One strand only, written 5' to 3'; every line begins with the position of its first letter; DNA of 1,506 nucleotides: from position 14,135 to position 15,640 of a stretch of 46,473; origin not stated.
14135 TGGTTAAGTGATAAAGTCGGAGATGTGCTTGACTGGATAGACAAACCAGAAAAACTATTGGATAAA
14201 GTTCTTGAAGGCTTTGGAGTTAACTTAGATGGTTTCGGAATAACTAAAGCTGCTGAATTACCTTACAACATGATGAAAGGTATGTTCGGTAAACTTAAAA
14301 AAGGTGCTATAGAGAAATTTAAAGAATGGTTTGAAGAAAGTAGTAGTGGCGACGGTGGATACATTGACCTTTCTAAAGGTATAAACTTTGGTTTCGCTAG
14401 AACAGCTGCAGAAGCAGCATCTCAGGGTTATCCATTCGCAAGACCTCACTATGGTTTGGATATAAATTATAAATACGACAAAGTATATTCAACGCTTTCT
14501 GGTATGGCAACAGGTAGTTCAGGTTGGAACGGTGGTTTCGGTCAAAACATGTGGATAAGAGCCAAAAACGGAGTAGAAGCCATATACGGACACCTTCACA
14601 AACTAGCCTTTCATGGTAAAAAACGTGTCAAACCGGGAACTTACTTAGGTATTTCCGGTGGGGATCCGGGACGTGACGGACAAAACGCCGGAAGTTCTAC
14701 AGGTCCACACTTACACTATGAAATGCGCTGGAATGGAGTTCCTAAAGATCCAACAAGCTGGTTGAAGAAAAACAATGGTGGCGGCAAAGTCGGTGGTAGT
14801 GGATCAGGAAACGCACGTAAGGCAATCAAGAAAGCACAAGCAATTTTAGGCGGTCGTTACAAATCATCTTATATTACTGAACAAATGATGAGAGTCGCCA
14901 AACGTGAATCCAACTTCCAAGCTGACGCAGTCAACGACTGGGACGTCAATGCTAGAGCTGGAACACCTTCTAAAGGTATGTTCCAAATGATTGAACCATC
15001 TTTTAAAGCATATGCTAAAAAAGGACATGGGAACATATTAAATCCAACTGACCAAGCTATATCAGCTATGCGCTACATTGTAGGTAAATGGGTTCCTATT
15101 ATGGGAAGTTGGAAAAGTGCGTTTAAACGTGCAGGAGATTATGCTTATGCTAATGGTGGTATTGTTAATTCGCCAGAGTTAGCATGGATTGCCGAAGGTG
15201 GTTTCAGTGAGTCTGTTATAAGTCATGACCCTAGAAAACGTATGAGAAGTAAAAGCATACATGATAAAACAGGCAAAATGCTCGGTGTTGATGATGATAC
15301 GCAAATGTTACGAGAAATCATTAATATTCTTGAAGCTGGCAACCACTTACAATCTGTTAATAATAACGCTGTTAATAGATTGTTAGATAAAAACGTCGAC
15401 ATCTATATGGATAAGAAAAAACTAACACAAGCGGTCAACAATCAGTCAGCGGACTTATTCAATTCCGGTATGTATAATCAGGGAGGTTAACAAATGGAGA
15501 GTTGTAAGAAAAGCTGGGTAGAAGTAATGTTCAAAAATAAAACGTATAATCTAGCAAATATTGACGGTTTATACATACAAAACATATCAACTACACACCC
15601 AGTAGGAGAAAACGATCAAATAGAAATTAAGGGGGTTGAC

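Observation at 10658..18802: Four tail-borne peptidoglycan-hydrolase domains, with a duplicated M23 module shared between tape measure and Tal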

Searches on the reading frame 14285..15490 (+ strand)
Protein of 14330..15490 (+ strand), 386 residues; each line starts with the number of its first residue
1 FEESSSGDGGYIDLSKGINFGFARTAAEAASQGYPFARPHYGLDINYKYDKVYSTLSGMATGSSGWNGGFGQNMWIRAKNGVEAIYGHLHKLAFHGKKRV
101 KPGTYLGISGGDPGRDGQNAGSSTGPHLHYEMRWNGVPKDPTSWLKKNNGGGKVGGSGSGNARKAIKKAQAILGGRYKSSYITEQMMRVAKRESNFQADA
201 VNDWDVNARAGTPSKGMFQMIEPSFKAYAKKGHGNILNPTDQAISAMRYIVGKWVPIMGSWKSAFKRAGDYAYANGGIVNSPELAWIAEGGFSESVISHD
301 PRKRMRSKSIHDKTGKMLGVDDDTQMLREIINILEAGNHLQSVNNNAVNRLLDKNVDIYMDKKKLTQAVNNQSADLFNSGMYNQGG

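Call 34: search_solved_structures(query=window:14330-15490:+, max_evalue=0.01, show_alignments=2)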
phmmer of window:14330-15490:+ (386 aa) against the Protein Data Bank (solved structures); distinct sequences matched with E-value up to 0.01: 7.
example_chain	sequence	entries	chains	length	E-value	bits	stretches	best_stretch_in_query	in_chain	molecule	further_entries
5j1l_A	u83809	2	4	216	1.1e-13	54.3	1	38-148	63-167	ToxR-activated gene (TagE)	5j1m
9gy1_A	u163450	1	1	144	2.8e-11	46.3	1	32-147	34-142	Peptidase, M23 family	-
3slu_A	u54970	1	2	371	6.3e-10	41.9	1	40-143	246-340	M23 peptidase domain protein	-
6muk_A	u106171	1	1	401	6.7e-10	41.8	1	40-143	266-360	Peptidase M23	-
4rny_A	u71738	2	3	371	1.2e-07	34.3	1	37-147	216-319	Conserved hypothetical secreted protein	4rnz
3it5_A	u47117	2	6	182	0.00088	21.6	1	42-137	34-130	Protease lasA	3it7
6smk_A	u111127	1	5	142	0.0053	19.1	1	58-157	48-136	Peptidase_M23 domain-containing protein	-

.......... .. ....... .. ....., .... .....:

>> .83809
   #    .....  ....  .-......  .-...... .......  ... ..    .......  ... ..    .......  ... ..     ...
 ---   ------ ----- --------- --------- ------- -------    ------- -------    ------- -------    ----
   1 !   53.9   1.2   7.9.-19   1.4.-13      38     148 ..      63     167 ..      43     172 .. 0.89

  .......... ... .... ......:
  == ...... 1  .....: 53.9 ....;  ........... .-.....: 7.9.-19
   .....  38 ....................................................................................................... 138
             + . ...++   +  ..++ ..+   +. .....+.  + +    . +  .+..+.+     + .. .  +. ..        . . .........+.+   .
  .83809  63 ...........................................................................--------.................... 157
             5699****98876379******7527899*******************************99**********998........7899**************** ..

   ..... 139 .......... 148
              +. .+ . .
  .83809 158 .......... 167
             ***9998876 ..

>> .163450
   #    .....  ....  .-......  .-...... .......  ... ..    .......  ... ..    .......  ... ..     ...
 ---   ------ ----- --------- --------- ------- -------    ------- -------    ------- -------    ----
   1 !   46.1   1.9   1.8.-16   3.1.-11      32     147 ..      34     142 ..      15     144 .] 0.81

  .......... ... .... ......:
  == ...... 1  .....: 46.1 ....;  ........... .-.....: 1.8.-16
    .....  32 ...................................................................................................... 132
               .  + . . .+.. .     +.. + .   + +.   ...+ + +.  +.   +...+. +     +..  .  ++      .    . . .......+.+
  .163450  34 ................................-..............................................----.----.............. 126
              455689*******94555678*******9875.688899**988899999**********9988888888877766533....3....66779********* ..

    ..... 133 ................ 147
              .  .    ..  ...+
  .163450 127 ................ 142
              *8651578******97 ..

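Call 57: find_homologous_proteins(query=window:14330-15487:+, max_evalue=1e-10)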
Query window:14330-15487:+ (386 aa): 92 proteins with E <= 1e-10 among 7981 candidates.
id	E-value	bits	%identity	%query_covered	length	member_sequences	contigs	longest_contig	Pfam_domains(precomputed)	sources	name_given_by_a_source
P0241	3.6e-245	831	96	100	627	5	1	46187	PF01551.30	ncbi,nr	ncbi:tail length tape measure protein [Staphylococcus phage S-CoN_Ph27]|nr:tail length tape measure 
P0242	3.5e-122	426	55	96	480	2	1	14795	PF01551.30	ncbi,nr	ncbi:hypothetical protein BUZ49_05280 [Staphylococcus hominis]|nr:hypothetical protein BUZ49_05280 [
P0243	9.5e-114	399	63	78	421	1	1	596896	PF01551.30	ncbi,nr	ncbi:peptidoglycan DD-metalloendopeptidase family protein [Staphylococcus coagulans]|nr:peptidoglyca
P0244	2.8e-102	361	58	78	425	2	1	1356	PF01551.30,PF01464.26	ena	-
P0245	8.2e-92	326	49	95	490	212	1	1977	PF01551.30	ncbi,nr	ncbi:peptidoglycan DD-metalloendopeptidase family protein, partial [Staphylococcus aureus]|nr:peptid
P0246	1.1e-91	326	49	95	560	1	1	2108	PF01551.30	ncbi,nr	ncbi:TPA: peptidoglycan DD-metalloendopeptidase family protein, partial [Staphylococcus aureus]|nr:p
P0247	1.2e-91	326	49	95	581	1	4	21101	PF01551.30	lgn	-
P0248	1.2e-91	326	49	95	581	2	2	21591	PF01551.30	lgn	-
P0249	1.3e-91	326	56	78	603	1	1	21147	PF01551.30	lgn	-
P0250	2.4e-91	325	51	85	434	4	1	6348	PF01551.30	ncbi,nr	ncbi:TPA: M23 family metallopeptidase, partial [Staphylococcus pseudintermedius]|nr:M23 family metal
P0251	3.7e-90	321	56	78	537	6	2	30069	PF01551.30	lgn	-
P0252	4.1e-87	311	45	97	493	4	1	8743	PF01551.30,PF01464.26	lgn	-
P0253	6.6e-87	310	53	79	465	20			PF01551.30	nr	nr:peptidoglycan DD-metalloendopeptidase family protein [Staphylococcus warneri]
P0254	4.0e-86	308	53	79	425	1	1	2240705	PF01551.30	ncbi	ncbi:peptidoglycan DD-metalloendopeptidase family protein [Staphylococcus ureilyticus]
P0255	1.2e-84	303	45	99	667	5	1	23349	PF01551.30,PF01464.26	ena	-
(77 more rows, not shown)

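Call 80: predict_structure(alignment_id=A3)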
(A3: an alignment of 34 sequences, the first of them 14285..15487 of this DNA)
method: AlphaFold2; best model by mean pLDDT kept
length: 401 residues; sequences in the alignment: 34
mean_pLDDT: 70.1   pTM: 0.43
mean pLDDT of the five models: 70.1, 68.8, 68.0, 67.5, 66.9
residues with pLDDT >= 90: 96; 70-90: 148; 50-70: 50; < 50: 107
segments of 3 or more residues with pLDDT < 50: 13-24, 166-170, 289-322, 346-401
pLDDT, mean of each block of 10 residues (from residue 1): 58 43 59 89 90 92 88 90 87 91 94 84 91 88 95 89 53 79 86 89 88 76 72 86 80 87 89 86 68 29 32 43 53 61 49 34 36 33 37 37 28
secondary structure, 60 per line:
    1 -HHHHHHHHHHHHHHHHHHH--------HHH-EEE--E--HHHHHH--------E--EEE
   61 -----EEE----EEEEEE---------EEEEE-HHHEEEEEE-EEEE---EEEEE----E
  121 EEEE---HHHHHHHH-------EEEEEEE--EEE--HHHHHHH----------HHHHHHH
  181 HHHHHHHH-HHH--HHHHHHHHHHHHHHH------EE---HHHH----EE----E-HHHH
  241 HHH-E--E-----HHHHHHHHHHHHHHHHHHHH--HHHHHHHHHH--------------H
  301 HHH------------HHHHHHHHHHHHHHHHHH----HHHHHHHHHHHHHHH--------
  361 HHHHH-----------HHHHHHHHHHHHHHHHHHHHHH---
elements in order: H2-20 E33-35 H41-46 E58-60 E66-68 E73-78 E88-92 E97-102 E104-107 E111-115 E120-124 H128-135 E143-149 E152-154 H157-163 H174-188 H195-209 H221-224 H237-243 H254-273 H276-285 H300-303 H316-333 H338-352 H361-365 H377-398
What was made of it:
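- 14804..15139 (+): TMP SLT / lysozyme-like (GH23-type) domain, aa 1383-1494, with catalytic-type E1417-S1418. The AF2 region is helical, pLDDT 72-89 (call 80).
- On SLT / GH23 lytic transglycosylase (TMP aa 1383-1494): The AF2 region is helical with pLDDT 72-89 (call 80).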

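Call 83: fold_search(model_id=the predicted structure, library=pdb)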
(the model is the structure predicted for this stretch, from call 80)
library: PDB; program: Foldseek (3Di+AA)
matches with E <= 10: 390; with E <= 0.001: 62
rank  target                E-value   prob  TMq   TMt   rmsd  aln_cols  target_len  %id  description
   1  5j1m_C                2.7e-10  1.00  0.24  0.59   1.4       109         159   37  Crystal structure of Csd1-Csd2 dimer II (released 2016-10-19)
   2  5j1l_A                7.4e-10  1.00  0.25  0.60  13.9       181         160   24  Crystal structure of Csd1-Csd2 dimer I (released 2016-10-19)
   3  2b13_A                1.5e-09  1.00  0.27  0.77   2.7       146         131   25  Truncated S. aureus LytM, P41 crystal form (released 2006-01-10)
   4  5j1l_C                2.0e-09  1.00  0.24  0.58   1.4       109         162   37  Crystal structure of Csd1-Csd2 dimer I (released 2016-10-19)
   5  6jmy                  3.6e-09  1.00  0.28  0.43  11.7       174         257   22  Structure of wild type closed form of peptidoglycan peptidase (released 2020-01-15)
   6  4zyb_A                3.8e-09  1.00  0.27  0.77   2.5       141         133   25  High resolution structure of M23 peptidase LytM with substrate analogue (released 2015-10-21)
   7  6jmx                  5.7e-09  1.00  0.28  0.43   9.8       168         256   24  Structure of open form of peptidoglycan peptidase (released 2020-01-15)
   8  3slu_B                5.7e-09  1.00  0.26  0.29  10.4       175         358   27  Crystal structure of NMB0315 (released 2012-02-01)
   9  6muk                  5.7e-09  1.00  0.26  0.28  11.6       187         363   27  1.93 Angstrom Resolution Crystal Structure of Peptidase M23 from Neisseria gonorrhoeae. (released 2018-10-31)
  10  6jn1_A                6.0e-09  1.00  0.28  0.42  11.8       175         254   22  Structure of H247A mutant peptidoglycan peptidase complex with penta peptide (released 2020-01-15)
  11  4zyb_B                8.0e-09  1.00  0.27  0.78   2.3       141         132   26  High resolution structure of M23 peptidase LytM with substrate analogue (released 2015-10-21)
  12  9gy1                  1.3e-08  1.00  0.26  0.72   3.9       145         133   28  High resolution crystal structure of StM23 peptidoglycan hydrolase (released 2025-06-04)
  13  6jmz                  1.3e-08  1.00  0.28  0.42   9.7       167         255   22  Structure of H247A mutant open form peptidoglycan peptidase (released 2020-01-15)
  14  6ue4_B                1.6e-08  1.00  0.27  0.30   9.6       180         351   22  ShyA Endopeptidase from Vibrio cholerae (Closed form) (released 2020-05-27)
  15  3slu_A                1.9e-08  1.00  0.25  0.29   4.1       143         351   31  Crystal structure of NMB0315 (released 2012-02-01)
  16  2b0p_A                2.0e-08  1.00  0.27  0.79   2.4       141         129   26  truncated S. aureus LytM, P212121 crystal form (released 2006-01-10)
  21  4qpb_A                5.5e-08  1.00  0.27  0.75   2.4       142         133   26  Catalytic domain of the antimicrobial peptidase lysostaphin from Staphylococcus simulans crystallized in the absence o (released 2014-07-09)
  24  4qpb_B                8.7e-08  1.00  0.26  0.74   2.4       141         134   26  Catalytic domain of the antimicrobial peptidase lysostaphin from Staphylococcus simulans crystallized in the absence o (released 2014-07-09)
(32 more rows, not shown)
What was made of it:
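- On Peptidase M23 (lysostaphin/LytM type), both copies: The TMP domain matches LytM with TM 0.77-0.79 (call 83).
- On SLT / GH23 lytic transglycosylase (TMP aa 1383-1494): The top 50 Foldseek matches are all to the M23 half (call 83).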
